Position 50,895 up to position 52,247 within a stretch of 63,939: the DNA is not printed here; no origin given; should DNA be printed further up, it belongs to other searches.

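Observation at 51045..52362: TPP riboswitch controlling an uncharacterised PurM/HypE-like (AIR-synthase-related) gene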

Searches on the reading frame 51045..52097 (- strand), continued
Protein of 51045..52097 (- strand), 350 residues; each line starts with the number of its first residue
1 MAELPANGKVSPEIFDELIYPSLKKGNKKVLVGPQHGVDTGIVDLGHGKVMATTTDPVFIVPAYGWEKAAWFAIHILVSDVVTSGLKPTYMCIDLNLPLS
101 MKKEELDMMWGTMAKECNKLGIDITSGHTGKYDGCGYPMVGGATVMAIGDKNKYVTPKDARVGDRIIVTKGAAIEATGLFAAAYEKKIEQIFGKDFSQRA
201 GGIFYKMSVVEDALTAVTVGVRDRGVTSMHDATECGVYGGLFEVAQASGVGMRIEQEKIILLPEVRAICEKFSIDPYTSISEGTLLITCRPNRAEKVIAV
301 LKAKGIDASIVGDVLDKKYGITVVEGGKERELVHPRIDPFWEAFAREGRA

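Call 71: search_solved_structures(query=A3, max_evalue=0.001, show_alignments=5)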
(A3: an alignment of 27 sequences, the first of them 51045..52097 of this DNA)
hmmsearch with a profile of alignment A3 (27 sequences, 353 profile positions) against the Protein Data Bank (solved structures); distinct sequences matched with E-value up to 0.001: 10.
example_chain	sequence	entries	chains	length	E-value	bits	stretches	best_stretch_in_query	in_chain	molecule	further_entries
2i6r_A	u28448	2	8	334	2.4e-19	72.4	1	225-341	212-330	HypE protein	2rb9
2z1e_A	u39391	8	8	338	3.2e-18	68.7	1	53-340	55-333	Hydrogenase expression/formation protein HypE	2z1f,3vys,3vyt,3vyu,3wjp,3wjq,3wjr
3vti_C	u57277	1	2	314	1.1e-14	57.1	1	71-319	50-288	Hydrogenase maturation factor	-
3u0o_A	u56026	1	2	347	2.6e-10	42.7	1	10-268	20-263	Selenide, water dikinase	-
1vqv_A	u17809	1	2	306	8.6e-10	41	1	40-171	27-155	thiamine monophosphate kinase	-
2z1t_A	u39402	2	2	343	1.3e-09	40.4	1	70-305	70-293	Hydrogenase expression/formation protein HypE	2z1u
3c9r_A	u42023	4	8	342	1.3e-09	40.4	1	40-170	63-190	Thiamine monophosphate kinase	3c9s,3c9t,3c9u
5cc8_A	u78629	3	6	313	3.3e-06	29.2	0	71-171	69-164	Thiamine-monophosphate kinase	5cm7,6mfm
5dd7_A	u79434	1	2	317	3.4e-06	29.1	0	71-171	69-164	Thiamine-monophosphate kinase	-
2btu_A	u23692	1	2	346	0.00035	22.5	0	74-179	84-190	PHOSPHORIBOSYL-AMINOIMIDAZOLE SYNTHETASE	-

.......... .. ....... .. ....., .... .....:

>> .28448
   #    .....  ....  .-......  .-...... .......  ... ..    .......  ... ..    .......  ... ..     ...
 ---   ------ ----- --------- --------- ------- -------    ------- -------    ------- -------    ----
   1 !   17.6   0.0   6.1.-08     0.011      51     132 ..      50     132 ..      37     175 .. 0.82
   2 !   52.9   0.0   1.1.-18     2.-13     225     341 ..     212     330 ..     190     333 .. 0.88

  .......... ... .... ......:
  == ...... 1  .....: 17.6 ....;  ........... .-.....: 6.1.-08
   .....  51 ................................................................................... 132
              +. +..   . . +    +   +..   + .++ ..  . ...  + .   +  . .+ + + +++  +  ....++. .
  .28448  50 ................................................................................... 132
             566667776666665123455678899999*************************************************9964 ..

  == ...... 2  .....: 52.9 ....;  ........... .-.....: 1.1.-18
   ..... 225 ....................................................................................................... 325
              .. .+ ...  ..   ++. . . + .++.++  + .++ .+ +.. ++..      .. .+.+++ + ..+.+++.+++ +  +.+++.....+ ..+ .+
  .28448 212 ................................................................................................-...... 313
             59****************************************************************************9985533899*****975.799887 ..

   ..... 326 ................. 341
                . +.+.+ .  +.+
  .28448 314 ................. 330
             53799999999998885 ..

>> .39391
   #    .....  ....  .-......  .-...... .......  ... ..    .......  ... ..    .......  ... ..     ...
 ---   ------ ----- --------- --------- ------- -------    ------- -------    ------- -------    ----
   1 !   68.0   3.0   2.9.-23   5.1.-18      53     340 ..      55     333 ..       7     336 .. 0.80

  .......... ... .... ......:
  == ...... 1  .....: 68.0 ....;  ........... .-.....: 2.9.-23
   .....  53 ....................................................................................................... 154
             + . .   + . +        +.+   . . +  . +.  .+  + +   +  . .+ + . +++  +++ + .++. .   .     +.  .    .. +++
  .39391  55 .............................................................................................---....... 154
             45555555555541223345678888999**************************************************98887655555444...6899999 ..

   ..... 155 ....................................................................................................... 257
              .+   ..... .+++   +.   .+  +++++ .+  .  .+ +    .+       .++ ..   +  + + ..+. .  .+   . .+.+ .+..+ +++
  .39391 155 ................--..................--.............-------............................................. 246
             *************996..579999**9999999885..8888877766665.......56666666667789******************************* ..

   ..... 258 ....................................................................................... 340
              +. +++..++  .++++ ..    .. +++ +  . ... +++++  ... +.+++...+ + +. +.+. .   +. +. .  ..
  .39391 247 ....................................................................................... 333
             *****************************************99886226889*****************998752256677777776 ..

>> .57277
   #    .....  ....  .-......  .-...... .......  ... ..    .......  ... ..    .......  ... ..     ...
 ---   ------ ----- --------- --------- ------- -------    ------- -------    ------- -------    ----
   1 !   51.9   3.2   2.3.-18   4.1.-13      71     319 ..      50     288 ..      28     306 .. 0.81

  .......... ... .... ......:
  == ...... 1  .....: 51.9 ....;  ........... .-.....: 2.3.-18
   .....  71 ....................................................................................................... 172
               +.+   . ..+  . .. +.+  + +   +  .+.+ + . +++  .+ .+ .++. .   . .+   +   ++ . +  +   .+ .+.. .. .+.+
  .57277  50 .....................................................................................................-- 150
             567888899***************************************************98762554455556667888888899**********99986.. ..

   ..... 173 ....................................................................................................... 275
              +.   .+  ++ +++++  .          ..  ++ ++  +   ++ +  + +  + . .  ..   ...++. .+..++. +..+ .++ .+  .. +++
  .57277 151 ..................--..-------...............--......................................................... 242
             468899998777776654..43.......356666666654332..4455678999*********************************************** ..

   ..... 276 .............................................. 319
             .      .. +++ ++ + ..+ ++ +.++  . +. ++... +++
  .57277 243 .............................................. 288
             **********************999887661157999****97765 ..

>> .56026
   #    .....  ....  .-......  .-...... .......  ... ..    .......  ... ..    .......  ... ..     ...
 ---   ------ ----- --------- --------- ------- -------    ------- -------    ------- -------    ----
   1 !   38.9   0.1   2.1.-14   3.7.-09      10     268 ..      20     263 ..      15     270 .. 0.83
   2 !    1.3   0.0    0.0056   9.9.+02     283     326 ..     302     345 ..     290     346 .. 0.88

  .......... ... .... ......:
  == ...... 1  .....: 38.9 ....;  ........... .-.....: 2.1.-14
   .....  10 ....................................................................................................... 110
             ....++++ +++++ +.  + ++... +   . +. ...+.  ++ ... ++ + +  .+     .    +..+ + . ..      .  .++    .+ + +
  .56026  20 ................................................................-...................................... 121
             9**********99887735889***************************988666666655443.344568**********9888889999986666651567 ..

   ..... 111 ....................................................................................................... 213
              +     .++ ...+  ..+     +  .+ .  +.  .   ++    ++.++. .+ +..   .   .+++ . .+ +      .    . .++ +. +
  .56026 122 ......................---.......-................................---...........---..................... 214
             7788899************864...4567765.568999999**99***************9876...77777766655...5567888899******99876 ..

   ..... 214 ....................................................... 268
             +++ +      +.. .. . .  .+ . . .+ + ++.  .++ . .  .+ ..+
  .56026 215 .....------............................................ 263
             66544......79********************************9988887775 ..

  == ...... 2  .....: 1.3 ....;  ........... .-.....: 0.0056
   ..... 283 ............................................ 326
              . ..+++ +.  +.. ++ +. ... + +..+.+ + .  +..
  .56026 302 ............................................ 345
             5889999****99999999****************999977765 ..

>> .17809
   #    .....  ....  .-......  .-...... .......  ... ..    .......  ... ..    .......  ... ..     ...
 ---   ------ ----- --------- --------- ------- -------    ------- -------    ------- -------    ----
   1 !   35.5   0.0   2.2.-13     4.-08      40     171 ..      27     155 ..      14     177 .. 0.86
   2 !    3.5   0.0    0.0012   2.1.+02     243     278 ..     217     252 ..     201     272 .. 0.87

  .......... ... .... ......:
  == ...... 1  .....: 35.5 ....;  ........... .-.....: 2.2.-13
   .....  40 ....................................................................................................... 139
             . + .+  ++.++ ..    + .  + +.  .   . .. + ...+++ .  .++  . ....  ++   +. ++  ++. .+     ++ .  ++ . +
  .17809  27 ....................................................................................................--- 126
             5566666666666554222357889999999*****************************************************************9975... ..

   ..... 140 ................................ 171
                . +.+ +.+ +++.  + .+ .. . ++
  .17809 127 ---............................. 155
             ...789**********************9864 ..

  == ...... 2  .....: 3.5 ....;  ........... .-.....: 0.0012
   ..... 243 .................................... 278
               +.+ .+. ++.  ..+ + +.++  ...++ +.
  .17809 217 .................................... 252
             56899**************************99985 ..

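Call 85: list_cluster_members(proteins=[P0002, P0011, P0063, P0083, P0089, P0026])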
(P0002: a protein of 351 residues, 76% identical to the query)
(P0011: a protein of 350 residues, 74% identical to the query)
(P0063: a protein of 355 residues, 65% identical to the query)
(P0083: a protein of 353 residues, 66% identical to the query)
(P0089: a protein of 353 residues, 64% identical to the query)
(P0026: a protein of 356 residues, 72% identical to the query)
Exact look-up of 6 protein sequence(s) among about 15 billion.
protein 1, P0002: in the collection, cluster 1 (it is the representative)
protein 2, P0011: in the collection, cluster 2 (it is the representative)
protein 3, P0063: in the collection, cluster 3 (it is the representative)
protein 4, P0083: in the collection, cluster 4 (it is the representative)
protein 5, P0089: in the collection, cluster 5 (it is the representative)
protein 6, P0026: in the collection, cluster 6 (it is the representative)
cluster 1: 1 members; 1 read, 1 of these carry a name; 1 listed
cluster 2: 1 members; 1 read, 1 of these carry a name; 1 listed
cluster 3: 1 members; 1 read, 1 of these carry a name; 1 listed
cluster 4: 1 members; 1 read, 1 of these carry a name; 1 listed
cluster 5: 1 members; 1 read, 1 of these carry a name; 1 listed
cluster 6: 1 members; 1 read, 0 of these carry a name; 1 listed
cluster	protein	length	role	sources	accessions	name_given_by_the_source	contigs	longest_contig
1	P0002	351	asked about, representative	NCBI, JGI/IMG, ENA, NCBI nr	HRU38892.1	MAG TPA: AIR synthase family protein [Candidatus Goldiibacteriota bacterium] | AIR synthase family protein [Candidatus Goldiibacteriota bacterium]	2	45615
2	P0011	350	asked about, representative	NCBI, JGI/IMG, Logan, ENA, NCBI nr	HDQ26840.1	MAG TPA: AIR synthase [bacterium] | AIR synthase [bacterium]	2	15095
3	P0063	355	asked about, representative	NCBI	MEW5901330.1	MAG: AIR synthase family protein [Acidobacteriota bacterium]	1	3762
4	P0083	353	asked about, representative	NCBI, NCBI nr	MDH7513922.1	MAG: AIR synthase family protein [Clostridiales bacterium] | AIR synthase family protein [Clostridiales bacterium]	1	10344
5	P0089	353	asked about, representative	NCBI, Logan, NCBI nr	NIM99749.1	MAG: AIR synthase [candidate division Zixibacteria bacterium] | AIR synthase [candidate division Zixibacteria bacterium]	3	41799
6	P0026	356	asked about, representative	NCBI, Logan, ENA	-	-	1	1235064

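Call 86: search_protein_representatives(alignment_id=A3)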
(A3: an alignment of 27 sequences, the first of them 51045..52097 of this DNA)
Query: 27 sequences, 353 profile positions. Proteins with E-value up to 0.001 (for the whole library): 5357; up to 1e-10: 2444; up to 1e-30: 675. The best 150 are listed.
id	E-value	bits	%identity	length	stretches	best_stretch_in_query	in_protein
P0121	1.3e-133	461.4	-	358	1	8-348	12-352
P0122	9.5e-119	412.6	-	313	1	4-240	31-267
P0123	3.7e-117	407.3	-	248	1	2-239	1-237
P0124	7.1e-117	406.4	-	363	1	2-349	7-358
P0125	2.0e-114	398.3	-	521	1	3-351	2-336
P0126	2.5e-114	398.0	-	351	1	7-350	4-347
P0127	1.7e-110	385.4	-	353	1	4-350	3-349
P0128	3.2e-110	384.5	-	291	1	6-280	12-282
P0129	1.8e-109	382.0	-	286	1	68-352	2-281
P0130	8.8e-106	369.9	-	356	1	6-349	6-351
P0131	1.4e-105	369.3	-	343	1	8-350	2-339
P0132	1.0e-104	366.4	-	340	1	8-347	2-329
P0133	2.0e-104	365.5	-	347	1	3-347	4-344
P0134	6.7e-104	363.7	-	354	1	5-351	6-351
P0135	2.1e-103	362.1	-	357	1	8-351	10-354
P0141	4.5e-97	341.3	-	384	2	131-351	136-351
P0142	2.1e-95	335.8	-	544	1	6-351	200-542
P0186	1.9e-70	253.7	-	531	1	8-347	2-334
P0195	8.4e-68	245.0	-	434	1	127-347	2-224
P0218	6.7e-61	222.3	-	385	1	7-346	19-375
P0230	1.8e-56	207.7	-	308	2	150-257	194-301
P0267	2.1e-51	191.1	-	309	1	44-146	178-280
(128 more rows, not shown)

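Call 87: search_protein_families(library=pfam, proteins=[P0125, P0142, P0186, P0195, P0267, P0230, P0141, P0218], max_evalue=0.001)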
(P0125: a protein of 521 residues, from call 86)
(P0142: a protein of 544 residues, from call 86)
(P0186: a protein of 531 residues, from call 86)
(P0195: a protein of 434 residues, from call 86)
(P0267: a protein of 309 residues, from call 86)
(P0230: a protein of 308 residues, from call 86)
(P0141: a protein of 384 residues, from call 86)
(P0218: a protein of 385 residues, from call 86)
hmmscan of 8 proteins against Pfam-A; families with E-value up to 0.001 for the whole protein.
P0125 (521 aa): 3 families
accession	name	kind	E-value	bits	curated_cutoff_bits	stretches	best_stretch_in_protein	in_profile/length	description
PF10120.14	ThiN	-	3.3e-40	137.9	25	1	348-513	1-164/165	Thiamine-phosphate synthase ThiN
PF02769.27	AIRS_C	-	1e-18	68.4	23.1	1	160-313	1-153/156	AIR synthase related protein, C-terminal domain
PF00586.29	AIRS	-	7.8e-12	46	24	1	45-143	9-108/112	AIR synthase related protein, N-terminal domain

P0142 (544 aa): 3 families
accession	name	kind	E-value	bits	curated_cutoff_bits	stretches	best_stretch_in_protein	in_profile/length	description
PF10120.14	ThiN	-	1.9e-45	155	25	1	13-185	2-163/165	Thiamine-phosphate synthase ThiN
PF02769.27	AIRS_C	-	6.7e-22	78.8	23.1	1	356-512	1-152/156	AIR synthase related protein, C-terminal domain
PF00586.29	AIRS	-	1.5e-18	67.7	24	1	233-336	2-110/112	AIR synthase related protein, N-terminal domain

P0186 (531 aa): 3 families
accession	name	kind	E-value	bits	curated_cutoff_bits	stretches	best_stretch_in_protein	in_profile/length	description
PF10120.14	ThiN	-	1.8e-35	122.5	25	1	357-520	1-164/165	Thiamine-phosphate synthase ThiN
PF02769.27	AIRS_C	-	3e-20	73.4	23.1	1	154-311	2-154/156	AIR synthase related protein, C-terminal domain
PF00586.29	AIRS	-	3.3e-15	56.9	24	1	34-137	3-107/112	AIR synthase related protein, N-terminal domain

P0195 (434 aa): 2 families
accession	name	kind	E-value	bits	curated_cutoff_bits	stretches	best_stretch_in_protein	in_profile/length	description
PF02769.27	AIRS_C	-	1.3e-21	77.8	23.1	1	37-194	1-148/156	AIR synthase related protein, C-terminal domain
PF00294.29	PfkB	-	6.8e-07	29.3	25.8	1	267-367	29-134/302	pfkB family carbohydrate kinase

P0267 (309 aa): 2 families
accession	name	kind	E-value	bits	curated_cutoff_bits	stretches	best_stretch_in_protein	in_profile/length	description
PF00892.27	EamA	-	3.1e-20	73.3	28.2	1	14-148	7-134/135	EamA-like transporter family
PF00586.29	AIRS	-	4.2e-08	34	24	1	176-276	5-105/112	AIR synthase related protein, N-terminal domain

P0230 (308 aa): 1 family
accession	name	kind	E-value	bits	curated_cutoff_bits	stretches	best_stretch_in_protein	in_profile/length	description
PF02769.27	AIRS_C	-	4.3e-10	40.4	23.1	1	206-304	1-94/156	AIR synthase related protein, C-terminal domain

P0141 (384 aa): 1 family
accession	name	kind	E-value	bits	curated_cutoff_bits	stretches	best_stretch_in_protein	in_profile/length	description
PF02769.27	AIRS_C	-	2.4e-17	64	23.1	1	164-319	2-149/156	AIR synthase related protein, C-terminal domain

P0218 (385 aa): 2 families
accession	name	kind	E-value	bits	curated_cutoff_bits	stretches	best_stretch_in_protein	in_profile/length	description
PF02769.27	AIRS_C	-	8.1e-15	55.8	23.1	1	175-353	2-153/156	AIR synthase related protein, C-terminal domain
PF00586.29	AIRS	-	8.5e-12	45.9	24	1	52-155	3-106/112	AIR synthase related protein, N-terminal domain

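Call 89: find_encoding_contigs(protein=P0125, flank=8000, max_places=3)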
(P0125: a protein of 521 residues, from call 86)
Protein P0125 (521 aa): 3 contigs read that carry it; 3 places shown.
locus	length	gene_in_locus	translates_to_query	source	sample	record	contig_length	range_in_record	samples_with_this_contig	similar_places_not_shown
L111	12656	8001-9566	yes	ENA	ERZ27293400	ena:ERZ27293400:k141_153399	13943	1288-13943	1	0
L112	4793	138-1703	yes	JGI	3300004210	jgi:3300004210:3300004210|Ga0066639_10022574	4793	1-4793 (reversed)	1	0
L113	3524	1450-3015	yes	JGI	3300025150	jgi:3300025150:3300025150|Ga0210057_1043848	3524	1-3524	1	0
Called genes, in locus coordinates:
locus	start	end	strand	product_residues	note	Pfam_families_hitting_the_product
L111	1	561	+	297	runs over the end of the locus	PF01022:HTH_5, PF12840:HTH_20, PF05124:S_layer_C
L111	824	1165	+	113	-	PF01914:MarC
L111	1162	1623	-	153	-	PF00334:NDK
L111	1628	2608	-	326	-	PF20030:bpMoxR (weak), PF01078:Mg_chelatase, PF07728:AAA_5 (weak)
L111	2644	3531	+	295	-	PF23023:Anti-Pycsar_Apyc1 (weak), PF00753:Lactamase_B (weak), PF13691:Lactamase_B_4 (weak), PF12706:Lactamase_B_2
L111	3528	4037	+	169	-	-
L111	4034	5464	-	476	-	PF01078:Mg_chelatase, PF05496:RuvB_N (faint), PF00158:Sigma54_activat (faint), PF00493:MCM (faint), PF13191:AAA_16 (faint), PF20720:nSTAND3 (weak), PF00004:AAA (faint), PF07728:AAA_5 (weak)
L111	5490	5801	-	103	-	-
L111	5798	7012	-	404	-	PF01964:ThiC_Rad_SAM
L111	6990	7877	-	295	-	PF00586:AIRS, PF02769:AIRS_C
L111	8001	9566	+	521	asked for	PF00586:AIRS, PF02769:AIRS_C, PF10120:ThiN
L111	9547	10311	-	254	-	PF00142:Fer4_NifH (faint), PF01656:CbiA, PF10609:ParA, PF13614:AAA_31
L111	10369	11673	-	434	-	PF01751:Toprim (faint), PF13155:Toprim_2 (weak), PF13662:Toprim_4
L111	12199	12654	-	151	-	?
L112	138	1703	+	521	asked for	PF00586:AIRS, PF02769:AIRS_C, PF10120:ThiN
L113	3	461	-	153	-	?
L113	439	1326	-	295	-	PF00586:AIRS, PF02769:AIRS_C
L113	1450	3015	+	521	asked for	PF00586:AIRS, PF02769:AIRS_C, PF10120:ThiN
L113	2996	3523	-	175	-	?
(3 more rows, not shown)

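Call 90: find_encoding_contigs(protein=P0142, flank=8000, max_places=3)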
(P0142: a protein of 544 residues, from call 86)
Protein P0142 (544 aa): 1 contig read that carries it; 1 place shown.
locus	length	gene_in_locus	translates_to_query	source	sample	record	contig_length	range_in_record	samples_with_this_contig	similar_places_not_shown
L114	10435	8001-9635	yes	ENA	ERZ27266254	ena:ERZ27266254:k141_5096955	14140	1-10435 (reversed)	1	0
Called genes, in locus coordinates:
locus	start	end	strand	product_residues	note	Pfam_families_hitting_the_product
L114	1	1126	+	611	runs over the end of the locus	-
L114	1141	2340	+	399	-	PF00753:Lactamase_B (weak)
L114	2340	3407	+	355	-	PF04389:Peptidase_M28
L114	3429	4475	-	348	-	PF06841:Phage_T4_gp19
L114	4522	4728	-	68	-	-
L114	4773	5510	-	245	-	PF25182:NonGDSL (weak), PF13472:Lipase_GDSL_2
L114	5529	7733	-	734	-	-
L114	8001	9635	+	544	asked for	PF10120:ThiN, PF00586:AIRS, PF02769:AIRS_C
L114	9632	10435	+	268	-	?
